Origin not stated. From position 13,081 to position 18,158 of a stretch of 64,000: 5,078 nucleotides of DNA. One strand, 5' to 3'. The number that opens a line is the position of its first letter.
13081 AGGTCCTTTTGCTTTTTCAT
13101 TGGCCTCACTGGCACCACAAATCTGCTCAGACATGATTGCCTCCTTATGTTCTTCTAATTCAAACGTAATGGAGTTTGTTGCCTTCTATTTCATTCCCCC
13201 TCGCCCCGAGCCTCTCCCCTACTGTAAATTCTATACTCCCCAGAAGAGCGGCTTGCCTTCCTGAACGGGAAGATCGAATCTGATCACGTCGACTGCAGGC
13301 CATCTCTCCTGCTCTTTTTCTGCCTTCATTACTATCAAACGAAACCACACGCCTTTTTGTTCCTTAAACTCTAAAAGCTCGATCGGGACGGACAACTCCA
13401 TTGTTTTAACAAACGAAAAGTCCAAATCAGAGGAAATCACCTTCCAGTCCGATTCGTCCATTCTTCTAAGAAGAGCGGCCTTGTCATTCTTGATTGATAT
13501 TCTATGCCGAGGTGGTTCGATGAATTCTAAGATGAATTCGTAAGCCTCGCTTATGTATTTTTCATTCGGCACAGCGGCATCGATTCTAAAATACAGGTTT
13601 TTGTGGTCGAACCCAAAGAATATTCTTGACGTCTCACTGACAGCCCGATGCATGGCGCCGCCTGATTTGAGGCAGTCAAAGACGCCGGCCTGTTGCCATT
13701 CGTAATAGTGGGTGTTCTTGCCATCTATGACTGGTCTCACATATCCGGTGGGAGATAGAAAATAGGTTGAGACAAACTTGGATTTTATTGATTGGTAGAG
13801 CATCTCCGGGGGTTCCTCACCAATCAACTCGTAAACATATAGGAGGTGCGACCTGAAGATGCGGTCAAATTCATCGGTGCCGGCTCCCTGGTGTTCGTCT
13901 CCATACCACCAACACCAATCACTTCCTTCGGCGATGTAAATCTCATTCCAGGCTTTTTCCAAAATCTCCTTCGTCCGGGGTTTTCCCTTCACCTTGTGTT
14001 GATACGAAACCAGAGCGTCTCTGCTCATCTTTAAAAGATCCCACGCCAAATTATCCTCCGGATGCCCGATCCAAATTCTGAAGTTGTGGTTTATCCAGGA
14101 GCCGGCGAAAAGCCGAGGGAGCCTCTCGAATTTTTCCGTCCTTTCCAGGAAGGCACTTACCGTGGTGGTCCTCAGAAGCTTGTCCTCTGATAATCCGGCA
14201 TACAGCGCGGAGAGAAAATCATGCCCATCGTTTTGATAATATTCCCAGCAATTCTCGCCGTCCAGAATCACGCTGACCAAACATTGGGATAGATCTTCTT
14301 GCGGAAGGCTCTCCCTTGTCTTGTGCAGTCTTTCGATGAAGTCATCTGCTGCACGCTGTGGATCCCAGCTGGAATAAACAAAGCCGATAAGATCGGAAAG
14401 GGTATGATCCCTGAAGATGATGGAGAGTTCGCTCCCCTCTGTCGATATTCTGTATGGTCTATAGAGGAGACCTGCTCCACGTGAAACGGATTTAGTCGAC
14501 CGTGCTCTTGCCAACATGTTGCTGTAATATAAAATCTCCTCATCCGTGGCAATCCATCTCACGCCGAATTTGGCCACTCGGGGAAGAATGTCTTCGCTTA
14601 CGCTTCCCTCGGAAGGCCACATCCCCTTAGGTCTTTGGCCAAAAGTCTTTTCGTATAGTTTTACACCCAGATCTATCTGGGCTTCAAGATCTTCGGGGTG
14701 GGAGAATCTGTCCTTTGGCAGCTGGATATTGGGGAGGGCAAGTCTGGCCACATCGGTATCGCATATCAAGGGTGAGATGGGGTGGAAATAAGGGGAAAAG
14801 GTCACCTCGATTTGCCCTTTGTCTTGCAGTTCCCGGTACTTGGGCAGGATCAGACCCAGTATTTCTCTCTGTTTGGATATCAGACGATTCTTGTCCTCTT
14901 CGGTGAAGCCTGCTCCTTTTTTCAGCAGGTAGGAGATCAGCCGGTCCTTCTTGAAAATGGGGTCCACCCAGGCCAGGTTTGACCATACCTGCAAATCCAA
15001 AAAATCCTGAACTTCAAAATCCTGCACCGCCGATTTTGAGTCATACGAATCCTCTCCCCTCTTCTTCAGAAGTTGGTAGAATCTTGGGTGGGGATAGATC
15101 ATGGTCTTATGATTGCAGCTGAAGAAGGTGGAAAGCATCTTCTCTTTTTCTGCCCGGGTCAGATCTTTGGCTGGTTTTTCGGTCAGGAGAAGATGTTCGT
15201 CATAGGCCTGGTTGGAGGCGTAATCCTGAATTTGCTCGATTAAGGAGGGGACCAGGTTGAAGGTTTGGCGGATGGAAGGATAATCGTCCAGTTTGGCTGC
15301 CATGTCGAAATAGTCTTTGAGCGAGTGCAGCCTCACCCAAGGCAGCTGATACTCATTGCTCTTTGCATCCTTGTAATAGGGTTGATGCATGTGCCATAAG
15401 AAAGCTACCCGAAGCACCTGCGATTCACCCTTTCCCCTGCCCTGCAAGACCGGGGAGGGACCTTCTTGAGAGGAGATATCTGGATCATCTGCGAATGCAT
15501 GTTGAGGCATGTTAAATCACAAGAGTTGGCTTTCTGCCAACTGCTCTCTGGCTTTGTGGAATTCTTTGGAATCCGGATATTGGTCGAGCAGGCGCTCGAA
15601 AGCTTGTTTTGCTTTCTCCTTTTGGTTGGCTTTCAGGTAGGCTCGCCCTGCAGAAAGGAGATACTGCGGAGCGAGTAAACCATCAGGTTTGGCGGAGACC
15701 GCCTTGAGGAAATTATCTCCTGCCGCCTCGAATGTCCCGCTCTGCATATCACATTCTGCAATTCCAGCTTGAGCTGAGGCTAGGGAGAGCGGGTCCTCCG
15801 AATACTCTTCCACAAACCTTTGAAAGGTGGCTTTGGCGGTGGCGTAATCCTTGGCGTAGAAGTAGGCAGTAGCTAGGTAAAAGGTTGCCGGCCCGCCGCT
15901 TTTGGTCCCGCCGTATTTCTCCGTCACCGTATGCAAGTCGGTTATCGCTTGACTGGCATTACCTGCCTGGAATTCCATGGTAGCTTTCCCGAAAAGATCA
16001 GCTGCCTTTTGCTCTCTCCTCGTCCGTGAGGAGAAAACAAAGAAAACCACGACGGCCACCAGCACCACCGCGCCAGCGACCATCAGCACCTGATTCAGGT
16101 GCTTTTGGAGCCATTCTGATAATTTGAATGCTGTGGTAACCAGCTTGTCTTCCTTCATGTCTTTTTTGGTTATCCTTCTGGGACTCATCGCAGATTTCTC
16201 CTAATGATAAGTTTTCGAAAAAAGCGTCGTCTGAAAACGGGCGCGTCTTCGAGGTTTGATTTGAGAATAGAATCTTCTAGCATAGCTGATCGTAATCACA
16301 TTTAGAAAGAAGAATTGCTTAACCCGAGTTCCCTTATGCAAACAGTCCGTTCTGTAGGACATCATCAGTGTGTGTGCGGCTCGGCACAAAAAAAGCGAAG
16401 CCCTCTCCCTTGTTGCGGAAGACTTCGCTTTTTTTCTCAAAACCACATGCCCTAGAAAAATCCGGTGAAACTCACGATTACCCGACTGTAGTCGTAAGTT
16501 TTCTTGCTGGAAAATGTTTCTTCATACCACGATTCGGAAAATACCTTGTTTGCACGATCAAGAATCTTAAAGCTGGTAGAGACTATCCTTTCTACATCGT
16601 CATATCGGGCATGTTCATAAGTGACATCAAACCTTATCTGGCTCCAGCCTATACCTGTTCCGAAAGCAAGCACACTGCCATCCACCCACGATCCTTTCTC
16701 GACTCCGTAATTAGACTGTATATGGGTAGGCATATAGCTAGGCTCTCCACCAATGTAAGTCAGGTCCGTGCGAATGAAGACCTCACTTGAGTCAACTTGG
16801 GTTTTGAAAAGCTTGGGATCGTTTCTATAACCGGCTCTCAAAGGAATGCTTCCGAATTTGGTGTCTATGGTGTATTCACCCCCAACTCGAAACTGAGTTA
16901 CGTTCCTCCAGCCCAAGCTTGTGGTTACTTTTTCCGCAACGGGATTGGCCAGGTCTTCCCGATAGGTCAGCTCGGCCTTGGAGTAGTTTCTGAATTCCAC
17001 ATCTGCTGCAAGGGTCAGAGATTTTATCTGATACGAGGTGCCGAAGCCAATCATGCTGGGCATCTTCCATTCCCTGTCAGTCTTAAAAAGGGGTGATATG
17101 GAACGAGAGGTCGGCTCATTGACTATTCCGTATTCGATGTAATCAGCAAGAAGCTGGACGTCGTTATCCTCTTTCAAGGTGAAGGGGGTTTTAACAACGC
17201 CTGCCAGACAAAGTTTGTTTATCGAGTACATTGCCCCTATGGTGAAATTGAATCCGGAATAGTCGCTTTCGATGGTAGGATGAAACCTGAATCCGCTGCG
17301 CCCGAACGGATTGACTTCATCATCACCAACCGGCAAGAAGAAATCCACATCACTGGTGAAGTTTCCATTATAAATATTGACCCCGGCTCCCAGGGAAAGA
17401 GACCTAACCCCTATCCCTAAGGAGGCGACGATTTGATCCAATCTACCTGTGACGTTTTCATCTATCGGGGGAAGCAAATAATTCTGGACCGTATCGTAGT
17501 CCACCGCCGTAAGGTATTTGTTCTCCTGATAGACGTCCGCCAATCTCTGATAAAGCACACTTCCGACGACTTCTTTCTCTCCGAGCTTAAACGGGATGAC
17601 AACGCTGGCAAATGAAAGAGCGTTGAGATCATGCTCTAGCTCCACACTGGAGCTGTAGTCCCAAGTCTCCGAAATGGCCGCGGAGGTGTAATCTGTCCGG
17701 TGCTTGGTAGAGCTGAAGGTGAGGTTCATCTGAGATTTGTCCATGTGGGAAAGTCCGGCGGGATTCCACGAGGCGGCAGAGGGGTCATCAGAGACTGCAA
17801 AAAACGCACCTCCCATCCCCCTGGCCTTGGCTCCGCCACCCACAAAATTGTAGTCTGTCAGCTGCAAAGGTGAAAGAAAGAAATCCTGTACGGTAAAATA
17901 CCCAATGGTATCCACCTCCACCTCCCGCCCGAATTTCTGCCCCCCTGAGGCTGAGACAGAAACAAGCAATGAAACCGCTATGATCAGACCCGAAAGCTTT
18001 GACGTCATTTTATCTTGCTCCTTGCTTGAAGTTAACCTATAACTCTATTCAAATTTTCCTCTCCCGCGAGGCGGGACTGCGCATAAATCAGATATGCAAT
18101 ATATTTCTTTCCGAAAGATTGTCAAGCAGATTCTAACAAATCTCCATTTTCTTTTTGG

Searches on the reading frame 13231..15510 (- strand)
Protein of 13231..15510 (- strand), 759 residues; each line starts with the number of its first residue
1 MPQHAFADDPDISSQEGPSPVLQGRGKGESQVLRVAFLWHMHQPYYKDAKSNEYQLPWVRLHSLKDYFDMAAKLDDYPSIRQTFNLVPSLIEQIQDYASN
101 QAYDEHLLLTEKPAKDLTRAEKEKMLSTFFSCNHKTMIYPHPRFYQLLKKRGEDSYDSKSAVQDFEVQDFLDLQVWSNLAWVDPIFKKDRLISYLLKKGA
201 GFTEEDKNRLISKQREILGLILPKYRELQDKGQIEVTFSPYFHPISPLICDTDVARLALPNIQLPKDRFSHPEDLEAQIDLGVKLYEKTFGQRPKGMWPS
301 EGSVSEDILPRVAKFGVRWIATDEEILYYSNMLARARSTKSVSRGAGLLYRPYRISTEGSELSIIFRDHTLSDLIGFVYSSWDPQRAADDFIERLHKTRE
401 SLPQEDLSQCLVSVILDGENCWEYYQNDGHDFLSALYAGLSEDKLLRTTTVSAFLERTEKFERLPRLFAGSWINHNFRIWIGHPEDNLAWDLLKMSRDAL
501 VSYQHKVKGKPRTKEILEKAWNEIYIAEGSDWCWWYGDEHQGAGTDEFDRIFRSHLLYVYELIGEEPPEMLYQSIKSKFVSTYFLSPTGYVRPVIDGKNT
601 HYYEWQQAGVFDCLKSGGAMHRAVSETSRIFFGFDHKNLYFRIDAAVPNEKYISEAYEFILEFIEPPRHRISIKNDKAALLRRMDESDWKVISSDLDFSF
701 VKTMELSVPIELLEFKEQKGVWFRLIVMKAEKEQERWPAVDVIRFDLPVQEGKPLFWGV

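Call 15: search_protein_families(library=pfam, max_evalue=0.00001, proteins=[window:13231-15510:-])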
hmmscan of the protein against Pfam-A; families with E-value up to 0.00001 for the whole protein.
window:13231-15510:- (759 aa): 1 family
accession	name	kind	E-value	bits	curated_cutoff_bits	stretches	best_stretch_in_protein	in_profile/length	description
PF03065.20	Glyco_hydro_57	-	8.4e-67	225.9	21.2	1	36-458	1-282/291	Glycosyl hydrolase family 57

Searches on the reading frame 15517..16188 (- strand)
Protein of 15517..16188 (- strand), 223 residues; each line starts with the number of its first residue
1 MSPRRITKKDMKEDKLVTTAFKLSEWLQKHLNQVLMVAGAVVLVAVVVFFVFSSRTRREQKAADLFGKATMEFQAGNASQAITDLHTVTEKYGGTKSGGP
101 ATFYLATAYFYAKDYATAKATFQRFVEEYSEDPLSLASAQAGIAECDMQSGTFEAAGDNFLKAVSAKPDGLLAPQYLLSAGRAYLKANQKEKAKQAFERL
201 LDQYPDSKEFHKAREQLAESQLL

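Call 48: search_protein_families(library=pfam, max_evalue=1e-8, proteins=[window:15517-16188:-])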
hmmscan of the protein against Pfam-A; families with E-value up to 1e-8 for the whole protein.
window:15517-16188:- (223 aa): 6 families
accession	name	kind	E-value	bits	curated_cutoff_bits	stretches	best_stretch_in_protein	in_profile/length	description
PF13174.12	TPR_6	-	3.4e-16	59.1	26.3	0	177-207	3-33/33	Tetratricopeptide repeat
PF09976.15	TPR_21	-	7.1e-13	49.2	25.5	1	26-208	3-180/193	Tetratricopeptide repeat-like domain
PF13525.12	YfiO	-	4.6e-12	46.6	25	0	59-132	2-75/203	Outer membrane lipoprotein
PF13428.12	TPR_14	-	3.1e-10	40.2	23.5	0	175-213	2-40/44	Tetratricopeptide repeat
PF14559.12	TPR_19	-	5.9e-10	39.8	25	0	148-217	2-68/68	Tetratricopeptide repeat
PF13432.12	TPR_16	-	1.3e-09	38.7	32.7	0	179-211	2-34/65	Tetratricopeptide repeat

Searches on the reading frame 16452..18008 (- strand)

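Call 15: search_protein_families(library=pfam, max_evalue=0.00001, proteins=[window:16452-18008:-])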
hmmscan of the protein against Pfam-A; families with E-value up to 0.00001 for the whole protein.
window:16452-18008:- (518 aa): 1 family
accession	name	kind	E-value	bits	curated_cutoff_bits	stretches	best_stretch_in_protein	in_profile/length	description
PF03349.22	Toluene_X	-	9.8e-13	47.8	29.7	1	203-399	153-342/421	Outer membrane protein transport protein (OMPP1/FadL/TodX)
